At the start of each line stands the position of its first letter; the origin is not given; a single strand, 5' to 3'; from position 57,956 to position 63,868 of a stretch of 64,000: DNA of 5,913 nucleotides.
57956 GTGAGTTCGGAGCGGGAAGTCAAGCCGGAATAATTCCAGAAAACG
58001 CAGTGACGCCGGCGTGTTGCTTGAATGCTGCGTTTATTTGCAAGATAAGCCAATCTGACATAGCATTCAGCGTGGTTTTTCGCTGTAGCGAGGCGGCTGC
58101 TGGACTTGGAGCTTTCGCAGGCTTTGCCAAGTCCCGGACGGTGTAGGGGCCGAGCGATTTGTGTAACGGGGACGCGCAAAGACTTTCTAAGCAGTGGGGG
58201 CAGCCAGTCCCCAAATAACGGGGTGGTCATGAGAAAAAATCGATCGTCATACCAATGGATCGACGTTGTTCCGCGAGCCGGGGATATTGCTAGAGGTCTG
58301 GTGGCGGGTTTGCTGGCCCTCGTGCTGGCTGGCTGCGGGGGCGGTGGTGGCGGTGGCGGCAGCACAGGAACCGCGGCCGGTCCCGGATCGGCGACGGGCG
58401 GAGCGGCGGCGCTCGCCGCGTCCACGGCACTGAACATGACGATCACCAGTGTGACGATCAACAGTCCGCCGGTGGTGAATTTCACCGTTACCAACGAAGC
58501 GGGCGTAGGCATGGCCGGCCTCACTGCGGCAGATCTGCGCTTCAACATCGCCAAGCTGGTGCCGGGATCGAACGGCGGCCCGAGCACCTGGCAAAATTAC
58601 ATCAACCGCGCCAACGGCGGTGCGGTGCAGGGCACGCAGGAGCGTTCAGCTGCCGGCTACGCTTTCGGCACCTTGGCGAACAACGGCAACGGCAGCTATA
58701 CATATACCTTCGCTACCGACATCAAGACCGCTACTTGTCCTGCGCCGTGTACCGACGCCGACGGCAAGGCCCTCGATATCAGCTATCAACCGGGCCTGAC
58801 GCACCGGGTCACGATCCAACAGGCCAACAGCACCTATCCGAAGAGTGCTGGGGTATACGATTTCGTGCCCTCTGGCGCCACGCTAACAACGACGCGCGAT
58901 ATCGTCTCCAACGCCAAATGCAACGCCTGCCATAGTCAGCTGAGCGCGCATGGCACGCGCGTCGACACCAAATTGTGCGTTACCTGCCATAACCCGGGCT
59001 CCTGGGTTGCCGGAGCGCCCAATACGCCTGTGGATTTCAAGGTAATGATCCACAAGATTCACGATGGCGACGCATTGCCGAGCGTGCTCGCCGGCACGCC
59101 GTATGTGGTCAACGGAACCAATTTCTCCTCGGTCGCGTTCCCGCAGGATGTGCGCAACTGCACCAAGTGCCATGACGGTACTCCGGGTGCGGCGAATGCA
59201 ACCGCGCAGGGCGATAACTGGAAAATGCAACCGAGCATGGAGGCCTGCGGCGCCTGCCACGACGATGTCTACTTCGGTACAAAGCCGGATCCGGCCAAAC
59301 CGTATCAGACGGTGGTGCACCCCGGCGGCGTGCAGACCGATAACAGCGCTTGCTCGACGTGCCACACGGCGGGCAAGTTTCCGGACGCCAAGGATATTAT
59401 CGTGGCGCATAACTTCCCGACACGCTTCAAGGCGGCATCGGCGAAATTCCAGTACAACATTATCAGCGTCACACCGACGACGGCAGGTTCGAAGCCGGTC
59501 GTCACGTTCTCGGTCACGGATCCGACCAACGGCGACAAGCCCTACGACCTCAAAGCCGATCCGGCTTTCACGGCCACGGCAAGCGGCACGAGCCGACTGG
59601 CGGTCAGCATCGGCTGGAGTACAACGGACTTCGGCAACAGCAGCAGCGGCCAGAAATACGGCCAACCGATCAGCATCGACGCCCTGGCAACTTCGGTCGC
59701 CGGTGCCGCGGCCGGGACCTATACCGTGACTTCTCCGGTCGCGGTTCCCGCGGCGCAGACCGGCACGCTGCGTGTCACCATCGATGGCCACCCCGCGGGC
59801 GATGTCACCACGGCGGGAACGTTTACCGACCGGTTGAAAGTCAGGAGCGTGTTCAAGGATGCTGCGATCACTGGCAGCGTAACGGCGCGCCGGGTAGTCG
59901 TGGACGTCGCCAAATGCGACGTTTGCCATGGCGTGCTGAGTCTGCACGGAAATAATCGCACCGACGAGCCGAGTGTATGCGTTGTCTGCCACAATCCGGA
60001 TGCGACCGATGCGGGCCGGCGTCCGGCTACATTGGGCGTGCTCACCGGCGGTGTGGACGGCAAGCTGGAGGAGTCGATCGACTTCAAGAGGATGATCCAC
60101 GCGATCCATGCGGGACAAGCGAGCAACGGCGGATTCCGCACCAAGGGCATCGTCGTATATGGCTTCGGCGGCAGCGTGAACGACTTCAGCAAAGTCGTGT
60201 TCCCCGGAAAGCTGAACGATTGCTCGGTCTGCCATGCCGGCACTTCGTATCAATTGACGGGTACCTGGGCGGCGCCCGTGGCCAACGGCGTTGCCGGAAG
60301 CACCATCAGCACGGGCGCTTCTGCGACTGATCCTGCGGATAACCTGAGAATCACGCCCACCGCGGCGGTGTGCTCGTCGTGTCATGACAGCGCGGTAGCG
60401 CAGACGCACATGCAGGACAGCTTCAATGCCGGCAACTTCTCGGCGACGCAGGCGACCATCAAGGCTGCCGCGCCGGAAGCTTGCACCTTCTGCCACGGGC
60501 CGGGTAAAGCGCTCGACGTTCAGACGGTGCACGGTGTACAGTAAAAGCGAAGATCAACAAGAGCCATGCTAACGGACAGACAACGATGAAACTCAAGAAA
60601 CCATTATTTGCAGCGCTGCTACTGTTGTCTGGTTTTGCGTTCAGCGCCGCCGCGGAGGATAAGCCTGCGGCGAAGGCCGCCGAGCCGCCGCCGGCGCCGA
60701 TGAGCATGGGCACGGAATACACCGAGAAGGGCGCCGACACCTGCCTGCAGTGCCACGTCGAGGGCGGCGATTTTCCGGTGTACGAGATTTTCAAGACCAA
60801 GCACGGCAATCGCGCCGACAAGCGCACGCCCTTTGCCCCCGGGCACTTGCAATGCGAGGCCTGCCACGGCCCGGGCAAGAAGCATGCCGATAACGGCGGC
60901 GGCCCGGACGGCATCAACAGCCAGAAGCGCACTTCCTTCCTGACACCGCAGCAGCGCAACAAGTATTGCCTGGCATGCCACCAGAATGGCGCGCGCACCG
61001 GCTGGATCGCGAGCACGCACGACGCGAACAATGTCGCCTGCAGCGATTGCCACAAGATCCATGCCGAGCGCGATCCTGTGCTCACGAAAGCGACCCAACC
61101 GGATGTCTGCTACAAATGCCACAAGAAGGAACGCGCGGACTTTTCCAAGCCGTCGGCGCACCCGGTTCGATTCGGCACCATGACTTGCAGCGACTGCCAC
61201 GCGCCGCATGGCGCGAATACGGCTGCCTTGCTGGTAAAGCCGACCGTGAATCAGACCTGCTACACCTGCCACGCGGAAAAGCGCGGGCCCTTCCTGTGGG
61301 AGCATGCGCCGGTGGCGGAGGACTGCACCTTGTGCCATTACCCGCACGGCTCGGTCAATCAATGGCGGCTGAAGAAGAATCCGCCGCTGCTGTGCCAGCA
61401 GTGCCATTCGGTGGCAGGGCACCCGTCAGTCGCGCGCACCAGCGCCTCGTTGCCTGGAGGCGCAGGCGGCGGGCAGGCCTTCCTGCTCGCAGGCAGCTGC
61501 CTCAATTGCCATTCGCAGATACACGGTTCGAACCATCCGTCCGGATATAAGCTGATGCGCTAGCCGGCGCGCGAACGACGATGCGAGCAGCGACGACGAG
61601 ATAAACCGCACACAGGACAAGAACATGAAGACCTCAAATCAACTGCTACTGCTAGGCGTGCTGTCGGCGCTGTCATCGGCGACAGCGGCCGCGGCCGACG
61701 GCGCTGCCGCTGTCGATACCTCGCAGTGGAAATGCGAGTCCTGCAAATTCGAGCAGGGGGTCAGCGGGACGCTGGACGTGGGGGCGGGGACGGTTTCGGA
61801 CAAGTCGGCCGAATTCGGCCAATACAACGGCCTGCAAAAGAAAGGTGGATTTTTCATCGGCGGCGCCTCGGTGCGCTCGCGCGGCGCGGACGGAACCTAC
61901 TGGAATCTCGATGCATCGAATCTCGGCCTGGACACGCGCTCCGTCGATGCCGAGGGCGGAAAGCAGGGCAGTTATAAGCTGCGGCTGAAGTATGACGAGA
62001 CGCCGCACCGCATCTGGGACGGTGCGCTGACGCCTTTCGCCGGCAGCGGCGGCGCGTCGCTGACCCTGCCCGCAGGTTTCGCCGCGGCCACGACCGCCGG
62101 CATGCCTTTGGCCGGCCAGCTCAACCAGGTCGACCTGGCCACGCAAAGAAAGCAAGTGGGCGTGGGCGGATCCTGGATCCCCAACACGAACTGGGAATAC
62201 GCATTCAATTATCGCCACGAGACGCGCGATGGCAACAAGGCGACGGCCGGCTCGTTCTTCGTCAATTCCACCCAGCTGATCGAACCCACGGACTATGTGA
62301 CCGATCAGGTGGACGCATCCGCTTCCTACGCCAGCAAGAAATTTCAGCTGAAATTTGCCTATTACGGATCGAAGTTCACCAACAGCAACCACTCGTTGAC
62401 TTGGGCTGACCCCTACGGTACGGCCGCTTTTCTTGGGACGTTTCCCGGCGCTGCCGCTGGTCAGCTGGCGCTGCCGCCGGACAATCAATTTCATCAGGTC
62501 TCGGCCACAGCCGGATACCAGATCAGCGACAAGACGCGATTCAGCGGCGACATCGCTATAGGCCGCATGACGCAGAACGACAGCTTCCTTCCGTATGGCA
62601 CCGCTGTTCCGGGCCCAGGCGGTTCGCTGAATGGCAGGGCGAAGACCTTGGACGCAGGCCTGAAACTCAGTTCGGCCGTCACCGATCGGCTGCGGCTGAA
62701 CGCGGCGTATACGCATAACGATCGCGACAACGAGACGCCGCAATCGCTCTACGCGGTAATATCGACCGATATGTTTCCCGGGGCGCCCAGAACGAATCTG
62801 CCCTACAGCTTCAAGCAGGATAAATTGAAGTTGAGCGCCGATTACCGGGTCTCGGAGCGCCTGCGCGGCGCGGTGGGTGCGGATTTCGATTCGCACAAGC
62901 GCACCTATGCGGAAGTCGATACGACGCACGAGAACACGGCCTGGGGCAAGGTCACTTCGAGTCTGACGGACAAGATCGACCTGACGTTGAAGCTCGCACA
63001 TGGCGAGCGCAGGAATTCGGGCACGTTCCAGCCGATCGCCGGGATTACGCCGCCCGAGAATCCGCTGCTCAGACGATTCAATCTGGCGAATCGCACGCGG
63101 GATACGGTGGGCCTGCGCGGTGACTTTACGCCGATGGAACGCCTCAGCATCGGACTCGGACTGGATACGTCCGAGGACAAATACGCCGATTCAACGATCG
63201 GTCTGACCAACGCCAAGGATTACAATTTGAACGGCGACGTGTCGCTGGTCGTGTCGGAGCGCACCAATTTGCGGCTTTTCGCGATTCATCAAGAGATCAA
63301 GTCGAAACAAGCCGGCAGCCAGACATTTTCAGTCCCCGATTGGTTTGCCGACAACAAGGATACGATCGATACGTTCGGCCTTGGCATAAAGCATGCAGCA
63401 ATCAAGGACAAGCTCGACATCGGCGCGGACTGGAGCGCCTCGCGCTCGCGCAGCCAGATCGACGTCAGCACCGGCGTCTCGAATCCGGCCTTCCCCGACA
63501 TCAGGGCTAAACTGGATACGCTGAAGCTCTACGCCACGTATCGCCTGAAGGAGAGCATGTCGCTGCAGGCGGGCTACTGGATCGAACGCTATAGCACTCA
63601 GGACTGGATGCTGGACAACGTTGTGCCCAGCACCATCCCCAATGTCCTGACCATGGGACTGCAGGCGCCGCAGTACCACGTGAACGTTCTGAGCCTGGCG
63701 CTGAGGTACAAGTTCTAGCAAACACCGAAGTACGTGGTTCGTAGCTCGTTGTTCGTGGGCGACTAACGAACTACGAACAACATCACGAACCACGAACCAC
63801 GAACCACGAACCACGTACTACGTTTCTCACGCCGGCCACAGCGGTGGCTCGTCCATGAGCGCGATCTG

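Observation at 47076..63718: Candidate rhodoquinol-fed, FNR-controlled extracellular electron transfer region (rquA + 3x mtrC + mtrAB)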

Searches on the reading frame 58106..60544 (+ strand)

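Call 3: search_protein_families(library=pfam, proteins=[window:58106-60544:+], max_evalue=0.01)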
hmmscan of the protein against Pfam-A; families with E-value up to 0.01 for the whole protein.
window:58106-60544:+ (812 aa): 6 families
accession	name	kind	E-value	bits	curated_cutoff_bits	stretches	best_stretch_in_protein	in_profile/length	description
PF22113.1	Mtrc-MtrF_II-IV_dom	-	1.7e-63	213.7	30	2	596-810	1-176/176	Outer membrane cytochrome MtrC/MtrF-like, domains II/IV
PF14522.11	Cytochrome_C7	-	5.3e-16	58.6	24.8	2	349-421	13-67/67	Cytochrome c7 and related cytochrome c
PF14537.11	Cytochrom_c3_2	-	8.7e-10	39.4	25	0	269-319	6-54/79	Cytochrome c3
PF22112.2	OmcA-like_N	-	6.1e-07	29.9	27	1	112-257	3-164/167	OmcA-like N-terminal domain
PF09699.15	Paired_CXXCH_1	-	1.8e-05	24.8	20.6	0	349-387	6-38/41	Doubled CXXCH motif (Paired_CXXCH_1)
PF02085.21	Cytochrom_CIII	-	0.0001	23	22.9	1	349-424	31-86/101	Class III cytochrome C family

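Call 4: search_protein_families(library=ncbifam, proteins=[window:58106-60544:+], max_evalue=0.01)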
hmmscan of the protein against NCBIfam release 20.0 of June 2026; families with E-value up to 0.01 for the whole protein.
window:58106-60544:+ (812 aa): 4 families
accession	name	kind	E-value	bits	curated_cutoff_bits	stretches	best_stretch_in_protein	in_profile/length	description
TIGR03507.1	decahem_SO1788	subfamily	7.1e-156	520.5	209.3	1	116-809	2-672/672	OmcA/MtrC family decaheme c-type cytochrome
NF045713.1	CxxCH_16_HmcA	equivalog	8.6e-05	21.3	400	0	348-426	317-392/541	sulfate respiration complex hexadecaheme cytochrome HmcA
TIGR04257.1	nanowire_3heme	domain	0.00048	20.2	40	1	340-387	15-60/75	c(7)-type cytochrome triheme domain-containing protein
TIGR03153.1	cytochr_NrfH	equivalog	0.0055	16.8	134.2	0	350-388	103-136/138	cytochrome c nitrite reductase small subunit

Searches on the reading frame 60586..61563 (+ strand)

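Call 3: search_protein_families(library=pfam, proteins=[window:60586-61563:+], max_evalue=0.01)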
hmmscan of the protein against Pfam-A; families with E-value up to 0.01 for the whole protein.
window:60586-61563:+ (325 aa): 6 families
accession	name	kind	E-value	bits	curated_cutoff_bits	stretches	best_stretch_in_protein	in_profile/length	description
PF09699.15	Paired_CXXCH_1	-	1.7e-38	130.4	20.6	3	193-233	3-40/41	Doubled CXXCH motif (Paired_CXXCH_1)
PF22678.1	Cytochrom_c_NrfB-like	-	2.1e-15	57.4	27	2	90-167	1-76/89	Cytochrome c-type protein NrfB-like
PF22113.1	Mtrc-MtrF_II-IV_dom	-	4.3e-11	43.1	30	1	46-145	77-175/176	Outer membrane cytochrome MtrC/MtrF-like, domains II/IV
PF14522.11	Cytochrome_C7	-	5.8e-11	42.5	24.8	1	197-251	12-66/67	Cytochrome c7 and related cytochrome c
PF14537.11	Cytochrom_c3_2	-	2.1e-10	41.3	25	1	145-229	2-78/79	Cytochrome c3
PF13435.11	Cytochrome_C554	-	6e-09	37.2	20.8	0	115-156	35-83/84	Cytochrome c554 and c-prime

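Call 4: search_protein_families(library=ncbifam, proteins=[window:60586-61563:+], max_evalue=0.01)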
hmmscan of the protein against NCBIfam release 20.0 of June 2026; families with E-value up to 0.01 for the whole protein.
window:60586-61563:+ (325 aa): 10 families
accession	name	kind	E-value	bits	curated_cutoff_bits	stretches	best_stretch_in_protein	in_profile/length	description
TIGR03508.1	decahem_SO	subfamily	9.7e-90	300.5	192.2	1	49-319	1-258/258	DmsE family decaheme c-type cytochrome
NF041028.1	decahem_GSU2203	exception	6.5e-74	249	325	1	41-320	29-306/317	GSU2203 family decaheme c-type cytochrome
TIGR01905.1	paired_CXXCH_1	subfamily_domain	1.3e-25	89.1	25.2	3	240-275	1-37/41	doubled CXXCH domain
NF008659.0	PRK11659.1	equivalog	5.9e-18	65.2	184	2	8-184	8-172/188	cytochrome c nitrite reductase pentaheme subunit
TIGR03146.1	cyt_nit_nrfB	equivalog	8.2e-13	48.9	166.6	2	50-181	11-143/145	cytochrome c nitrite reductase pentaheme subunit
TIGR03153.1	cytochr_NrfH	equivalog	2.4e-10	40.6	134.2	1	166-215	22-68/138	cytochrome c nitrite reductase small subunit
NF041198.1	UshA_like_PCGU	equivalog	9.8e-09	34.3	275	2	52-104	444-489/519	UshA-like (seleno)protein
NF049875.1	NetB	exception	2.8e-07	30.6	380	1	72-184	85-200/211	Nrf-like electron transfer protein NetB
NF045722.1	c3_cytochr_TmcA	equivalog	1.3e-06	28.3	114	1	127-183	59-114/125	acidic tetraheme cytochrome c3 TmcA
NF047727.1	4hemeCytCCctA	equivalog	0.00017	21.7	180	1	168-233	53-108/109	tetraheme c-type cytochrome CctA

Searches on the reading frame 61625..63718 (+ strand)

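Call 3: search_protein_families(library=pfam, proteins=[window:61625-63718:+], max_evalue=0.01)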
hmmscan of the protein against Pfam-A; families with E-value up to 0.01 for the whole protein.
window:61625-63718:+ (697 aa): 2 families
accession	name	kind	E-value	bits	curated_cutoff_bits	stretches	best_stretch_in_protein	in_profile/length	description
PF11854.14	MtrB_PioB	-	6.4e-182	606.9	23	1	60-697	5-635/635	Putative outer membrane beta-barrel porin, MtrB/PioB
PF10677.15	DUF2490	-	0.0081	16.3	29.8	0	408-467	8-60/186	Protein of unknown function (DUF2490)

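Call 4: search_protein_families(library=ncbifam, proteins=[window:61625-63718:+], max_evalue=0.01)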
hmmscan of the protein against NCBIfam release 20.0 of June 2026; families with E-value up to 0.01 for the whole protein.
window:61625-63718:+ (697 aa): 3 families
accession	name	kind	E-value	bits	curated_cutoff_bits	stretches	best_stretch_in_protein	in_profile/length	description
TIGR03509.1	OMP_MtrB_PioB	subfamily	2e-162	542.1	240.05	1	49-697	2-662/662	MtrB/PioB family decaheme-associated outer membrane protein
TIGR03014.2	EpsL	equivalog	3.9e-05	22.8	275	0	174-217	336-378/385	XrtB/PEP-CTERM-associated polysaccharide biosynthesis outer membrane protein EpsL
NF041027.1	GSU2204_Se_pt_1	equivalog_domain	6.4e-05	21.9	350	0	288-372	499-572/580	GSU2204 family CXXCH-containing (seleno)protein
